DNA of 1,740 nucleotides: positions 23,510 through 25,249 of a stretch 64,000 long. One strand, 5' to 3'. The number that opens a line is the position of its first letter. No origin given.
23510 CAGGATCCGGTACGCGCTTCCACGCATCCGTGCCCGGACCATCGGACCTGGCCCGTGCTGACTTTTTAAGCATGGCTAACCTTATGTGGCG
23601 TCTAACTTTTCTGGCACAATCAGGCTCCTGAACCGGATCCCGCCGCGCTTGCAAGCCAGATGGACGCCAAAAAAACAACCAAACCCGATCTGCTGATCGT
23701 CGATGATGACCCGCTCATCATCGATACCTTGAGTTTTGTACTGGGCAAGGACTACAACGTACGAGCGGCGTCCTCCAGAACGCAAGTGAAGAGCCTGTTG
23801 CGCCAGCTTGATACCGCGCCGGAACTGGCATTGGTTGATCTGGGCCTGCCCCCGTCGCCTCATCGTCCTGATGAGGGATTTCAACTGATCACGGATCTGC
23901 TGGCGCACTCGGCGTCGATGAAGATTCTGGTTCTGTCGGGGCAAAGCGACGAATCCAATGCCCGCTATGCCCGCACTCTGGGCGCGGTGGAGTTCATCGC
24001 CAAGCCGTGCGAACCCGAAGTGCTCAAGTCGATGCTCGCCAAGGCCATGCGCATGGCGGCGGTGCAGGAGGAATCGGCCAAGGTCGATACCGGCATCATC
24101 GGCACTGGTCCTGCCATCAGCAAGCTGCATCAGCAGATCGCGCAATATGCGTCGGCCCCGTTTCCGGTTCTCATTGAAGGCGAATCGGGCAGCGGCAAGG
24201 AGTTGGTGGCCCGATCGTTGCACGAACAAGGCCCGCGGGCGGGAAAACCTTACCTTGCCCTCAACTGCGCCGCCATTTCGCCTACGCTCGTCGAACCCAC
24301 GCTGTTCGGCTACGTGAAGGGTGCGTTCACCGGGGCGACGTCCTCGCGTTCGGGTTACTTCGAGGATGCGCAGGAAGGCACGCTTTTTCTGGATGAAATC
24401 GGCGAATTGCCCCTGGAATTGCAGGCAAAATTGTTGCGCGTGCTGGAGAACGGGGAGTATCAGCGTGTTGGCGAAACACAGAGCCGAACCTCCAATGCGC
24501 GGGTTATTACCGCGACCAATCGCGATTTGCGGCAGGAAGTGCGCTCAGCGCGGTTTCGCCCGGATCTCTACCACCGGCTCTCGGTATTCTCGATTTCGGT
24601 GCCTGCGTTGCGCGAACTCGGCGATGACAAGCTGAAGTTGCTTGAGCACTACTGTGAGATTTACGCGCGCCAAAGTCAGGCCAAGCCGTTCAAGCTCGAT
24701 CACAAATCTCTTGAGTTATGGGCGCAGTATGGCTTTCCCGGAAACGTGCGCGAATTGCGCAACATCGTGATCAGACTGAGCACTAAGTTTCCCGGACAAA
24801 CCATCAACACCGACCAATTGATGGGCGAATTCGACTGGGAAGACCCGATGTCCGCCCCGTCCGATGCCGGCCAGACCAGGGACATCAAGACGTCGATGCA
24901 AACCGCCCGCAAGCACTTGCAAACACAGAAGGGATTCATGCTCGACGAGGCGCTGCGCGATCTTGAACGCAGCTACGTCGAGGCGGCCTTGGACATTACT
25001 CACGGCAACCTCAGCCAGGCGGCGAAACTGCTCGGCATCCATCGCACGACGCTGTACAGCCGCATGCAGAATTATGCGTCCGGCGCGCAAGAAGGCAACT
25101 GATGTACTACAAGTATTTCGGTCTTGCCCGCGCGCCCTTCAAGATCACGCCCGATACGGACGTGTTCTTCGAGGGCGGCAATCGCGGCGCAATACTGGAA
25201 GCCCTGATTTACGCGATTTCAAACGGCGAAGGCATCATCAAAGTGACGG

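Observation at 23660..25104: Sigma-54 enhancer-binding response regulator is the first cistron of the assembly operon and has a PrsR-like receiver signature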

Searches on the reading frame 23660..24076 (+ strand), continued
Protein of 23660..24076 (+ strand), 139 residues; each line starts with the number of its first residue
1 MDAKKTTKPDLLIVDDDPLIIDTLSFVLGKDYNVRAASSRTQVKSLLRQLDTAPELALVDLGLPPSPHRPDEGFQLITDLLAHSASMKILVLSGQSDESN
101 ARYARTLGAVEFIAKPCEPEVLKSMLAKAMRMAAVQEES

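Call 68: find_homologous_proteins(query=P0198, max_evalue=1e-100)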
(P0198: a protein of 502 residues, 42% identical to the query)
Query P0198 (502 aa): 598 proteins with E <= 1e-100 among 8000 candidates; the best 120 are listed.
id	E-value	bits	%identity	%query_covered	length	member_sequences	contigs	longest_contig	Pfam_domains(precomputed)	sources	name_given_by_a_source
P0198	0.0e+0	1106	100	100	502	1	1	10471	PF00158.33,PF25601.2,PF02954.26,PF14532.13,PF07728.21,PF00072.31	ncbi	-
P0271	1.9e-176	605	59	96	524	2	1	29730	PF00158.33,PF25601.2,PF02954.26,PF14532.13,PF07728.21,PF00072.31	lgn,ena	-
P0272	1.9e-141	490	50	95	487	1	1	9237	PF00158.33,PF25601.2,PF02954.26,PF14532.13,PF07728.21,PF00072.31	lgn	-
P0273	2.1e-140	487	49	94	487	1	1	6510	PF00158.33,PF25601.2,PF02954.26,PF14532.13,PF07728.21,PF00072.31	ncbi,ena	-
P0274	9.2e-140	485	50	95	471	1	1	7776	PF00158.33,PF25601.2,PF02954.26,PF14532.13,PF07728.21,PF00072.31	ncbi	-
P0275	1.2e-139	484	49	99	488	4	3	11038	PF00158.33,PF25601.2,PF02954.26,PF14532.13,PF00072.31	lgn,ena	-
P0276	2.4e-139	483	49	99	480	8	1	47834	PF00158.33,PF25601.2,PF02954.26,PF14532.13,PF07728.21,PF00072.31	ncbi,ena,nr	ncbi:MAG: sigma-54-dependent Fis family transcriptional regulator [Gammaproteobacteria bacterium]|nr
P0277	2.5e-139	483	49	95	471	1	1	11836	PF00158.33,PF25601.2,PF02954.26,PF14532.13,PF07728.21,PF00072.31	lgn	-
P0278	2.6e-139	483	49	99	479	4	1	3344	PF00158.33,PF25601.2,PF02954.26,PF14532.13,PF07728.21,PF00072.31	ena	-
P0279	3.1e-139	483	49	94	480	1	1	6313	PF00158.33,PF25601.2,PF02954.26,PF14532.13,PF07728.21,PF00072.31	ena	-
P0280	5.8e-139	482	48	92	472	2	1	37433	PF00158.33,PF25601.2,PF02954.26,PF14532.13,PF07728.21,PF00072.31,PF13556.13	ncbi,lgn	-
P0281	8.7e-139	481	49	92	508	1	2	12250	PF00158.33,PF25601.2,PF02954.26,PF14532.13,PF07728.21,PF00072.31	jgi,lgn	-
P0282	9.0e-139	481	49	99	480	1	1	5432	PF00158.33,PF25601.2,PF02954.26,PF14532.13,PF07728.21,PF00072.31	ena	-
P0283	1.5e-138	480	47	98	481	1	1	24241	PF00158.33,PF25601.2,PF02954.26,PF14532.13,PF07728.21,PF00072.31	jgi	jgi:DNA-binding NtrC family response regulator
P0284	1.6e-138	480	48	92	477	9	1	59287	PF00158.33,PF25601.2,PF02954.26,PF14532.13,PF07728.21,PF00072.31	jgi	jgi:DNA-binding NtrC family response regulator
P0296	4.1e-137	476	48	99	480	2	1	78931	PF00158.33,PF25601.2,PF02954.26,PF14532.13,PF07728.21,PF00072.31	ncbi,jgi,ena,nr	ncbi:MAG: sigma-54 dependent transcriptional regulator [Gammaproteobacteria bacterium]|nr:sigma-54 d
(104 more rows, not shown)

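Call 69: find_encoding_contigs(protein=P0198, flank=6000, max_places=1)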
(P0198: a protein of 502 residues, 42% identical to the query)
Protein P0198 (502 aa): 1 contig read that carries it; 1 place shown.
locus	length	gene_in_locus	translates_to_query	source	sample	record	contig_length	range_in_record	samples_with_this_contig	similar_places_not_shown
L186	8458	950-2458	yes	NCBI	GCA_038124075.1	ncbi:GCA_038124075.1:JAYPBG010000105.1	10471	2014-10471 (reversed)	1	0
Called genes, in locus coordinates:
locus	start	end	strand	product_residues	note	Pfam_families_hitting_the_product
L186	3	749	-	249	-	?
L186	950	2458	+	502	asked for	PF00072:Response_reg, PF00158:Sigma54_activat, PF14532:Sigma54_activ_2, PF07728:AAA_5 (faint), PF25601:AAA_lid_14, PF02954:HTH_8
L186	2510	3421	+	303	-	PF13191:AAA_16 (weak), PF13401:AAA_22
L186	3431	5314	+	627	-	PF07655:Secretin_N_2, PF00263:Secretin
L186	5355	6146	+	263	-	-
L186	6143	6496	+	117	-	PF14559:TPR_19 (faint), PF00515:TPR_1 (faint), PF07719:TPR_2 (faint)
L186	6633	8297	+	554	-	-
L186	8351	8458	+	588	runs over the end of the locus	PF05157:MshEN, PF00437:T2SSE, PF13401:AAA_22 (faint)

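Call 70: find_encoding_contigs(protein=P0296, flank=6000, max_places=1)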
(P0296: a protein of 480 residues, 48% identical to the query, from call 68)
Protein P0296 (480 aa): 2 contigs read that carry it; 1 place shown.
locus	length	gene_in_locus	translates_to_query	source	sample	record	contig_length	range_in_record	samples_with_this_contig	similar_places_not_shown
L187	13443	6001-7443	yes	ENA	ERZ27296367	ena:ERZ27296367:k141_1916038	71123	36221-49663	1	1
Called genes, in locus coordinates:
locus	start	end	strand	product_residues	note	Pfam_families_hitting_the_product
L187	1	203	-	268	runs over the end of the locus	PF04748:Polysacc_deac_2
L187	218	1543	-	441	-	PF22694:CtpB_N-like, PF00595:PDZ, PF13180:PDZ_2, PF17820:PDZ_6, PF03572:Peptidase_S41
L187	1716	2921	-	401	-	PF01551:Peptidase_M23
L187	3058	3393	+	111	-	PF12840:HTH_20, PF01022:HTH_5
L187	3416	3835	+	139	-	PF00581:Rhodanese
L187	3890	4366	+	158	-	PF02556:SecB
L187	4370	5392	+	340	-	PF01210:NAD_Gly3P_dh_N, PF03807:F420_oxidored (weak), PF02558:ApbA, PF07479:NAD_Gly3P_dh_C, PF20618:GPD_NAD_C_bact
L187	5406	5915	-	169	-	PF00588:SpoU_methylase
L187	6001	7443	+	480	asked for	PF00072:Response_reg, PF00158:Sigma54_activat, PF14532:Sigma54_activ_2, PF07728:AAA_5 (weak), PF25601:AAA_lid_14, PF02954:HTH_8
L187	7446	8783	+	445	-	PF13191:AAA_16 (faint), PF13401:AAA_22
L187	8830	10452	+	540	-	PF00263:Secretin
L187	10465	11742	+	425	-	PF13432:TPR_16 (faint), PF07719:TPR_2 (faint), PF14559:TPR_19 (weak), PF00515:TPR_1 (faint)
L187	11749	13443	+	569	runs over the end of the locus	PF05157:MshEN, PF00437:T2SSE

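Call 71: find_encoding_contigs(protein=P0271, flank=6000, max_places=1)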
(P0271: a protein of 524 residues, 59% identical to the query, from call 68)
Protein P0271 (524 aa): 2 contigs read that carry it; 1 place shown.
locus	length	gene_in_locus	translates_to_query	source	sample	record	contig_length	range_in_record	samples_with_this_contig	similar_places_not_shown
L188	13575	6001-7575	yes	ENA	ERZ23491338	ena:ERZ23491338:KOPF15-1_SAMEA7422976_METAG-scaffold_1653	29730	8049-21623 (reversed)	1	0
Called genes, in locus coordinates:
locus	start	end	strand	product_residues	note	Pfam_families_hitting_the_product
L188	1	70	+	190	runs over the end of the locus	PF07977:FabA, PF22818:ApeI-like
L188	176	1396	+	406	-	PF00109:ketoacyl-synt, PF02801:Ketoacyl-synt_C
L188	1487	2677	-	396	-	PF00069:Pkinase, PF07714:PK_Tyr_Ser-Thr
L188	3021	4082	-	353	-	PF13609:Porin_4, PF00267:Porin_1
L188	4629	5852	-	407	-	PF00202:Aminotran_3, PF00155:Aminotran_1_2 (weak)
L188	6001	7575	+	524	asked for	PF00072:Response_reg, PF00158:Sigma54_activat, PF14532:Sigma54_activ_2, PF07728:AAA_5 (weak), PF25601:AAA_lid_14, PF02954:HTH_8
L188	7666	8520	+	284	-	PF13191:AAA_16 (faint), PF13401:AAA_22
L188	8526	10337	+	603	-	PF07655:Secretin_N_2, PF00263:Secretin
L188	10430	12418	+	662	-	PF02743:dCache_1 (faint)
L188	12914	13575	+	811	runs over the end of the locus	-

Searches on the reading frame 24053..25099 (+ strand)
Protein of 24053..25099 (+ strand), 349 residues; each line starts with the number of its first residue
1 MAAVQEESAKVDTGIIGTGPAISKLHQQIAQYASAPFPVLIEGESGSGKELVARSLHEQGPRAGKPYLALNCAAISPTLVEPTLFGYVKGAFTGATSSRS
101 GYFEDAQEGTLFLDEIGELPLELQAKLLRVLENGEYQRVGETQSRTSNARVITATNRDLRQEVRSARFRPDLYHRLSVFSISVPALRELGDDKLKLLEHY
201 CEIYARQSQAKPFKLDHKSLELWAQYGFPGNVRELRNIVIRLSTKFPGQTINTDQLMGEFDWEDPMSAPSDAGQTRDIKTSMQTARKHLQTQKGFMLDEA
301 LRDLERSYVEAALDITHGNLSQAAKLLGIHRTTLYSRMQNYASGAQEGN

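Call 35: search_protein_families(library=ncbifam, proteins=[window:24053-25099:+], max_evalue=1e-10)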
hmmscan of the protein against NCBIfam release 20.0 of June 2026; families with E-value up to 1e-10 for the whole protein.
seq(349 aa): 25 families
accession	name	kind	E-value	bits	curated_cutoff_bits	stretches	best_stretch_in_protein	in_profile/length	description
NF003451.0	PRK05022.1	equivalog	7.6e-98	328.4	476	1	6-335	183-502/512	nitric oxide reductase transcriptional regulator NorR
TIGR01818.1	ntrC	equivalog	7.2e-97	325.1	558.6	1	6-339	127-461/463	nitrogen regulation protein NR(I)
NF041552.1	TF_PrdR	equivalog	1.6e-84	284.3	795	1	4-341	258-576/577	sigma-54 dependent transcriptional regulator PrdR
NF038308.1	RNA_repair_RtcR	equivalog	7e-84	282.6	650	1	5-341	172-516/530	RNA repair transcriptional activator RtcR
TIGR01817.1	nifA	equivalog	1.8e-83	281.1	528.85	1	4-330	187-516/534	nif-specific transcriptional activator NifA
TIGR02915.1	PEP_resp_reg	equivalog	1.1e-78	265.1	502.6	1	8-256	134-382/445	PEP-CTERM-box response regulator transcription factor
NF008469.0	PRK11361.1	equivalog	7.1e-77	259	714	1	14-342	144-455/461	acetoacetate metabolism transcriptional regulator AtoC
NF011953.0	PRK15424.1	equivalog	3.4e-75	253.7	703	1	11-341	217-534/538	propionate catabolism operon regulatory protein PrpR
TIGR02329.1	propionate_PrpR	equivalog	4.6e-75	253.2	499.2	1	14-339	213-525/526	propionate catabolism operon regulatory protein PrpR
NF041946.1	LuxO_transreg_Vib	equivalog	5.7e-75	252.9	800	1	6-342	126-461/463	quorum-sensing sigma-54 dependent transcriptional regulator LuxO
NF050807.1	TransRegFlbDCaul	equivalog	1.2e-74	251.9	750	1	2-343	107-440/454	sigma-54-dependent transcriptional regulator FlbD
NF008176.1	PRK10923.1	equivalog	1.5e-74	251.3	620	1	9-339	134-464/469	nitrogen regulation protein NR(I)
TIGR02974.1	phageshock_pspF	equivalog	3.8e-74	249.9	443.55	1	15-339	1-334/336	phage shock protein operon transcriptional activator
NF041906.1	V4R_TF_MobR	exception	1.6e-69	234.9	999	1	16-340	235-543/544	phenol degradation transcriptional regulator MobR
NF051870.1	NAssimRespRegNtrX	equivalog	2.5e-67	227.7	600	1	9-339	135-448/452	nitrogen assimilation response regulator NtrX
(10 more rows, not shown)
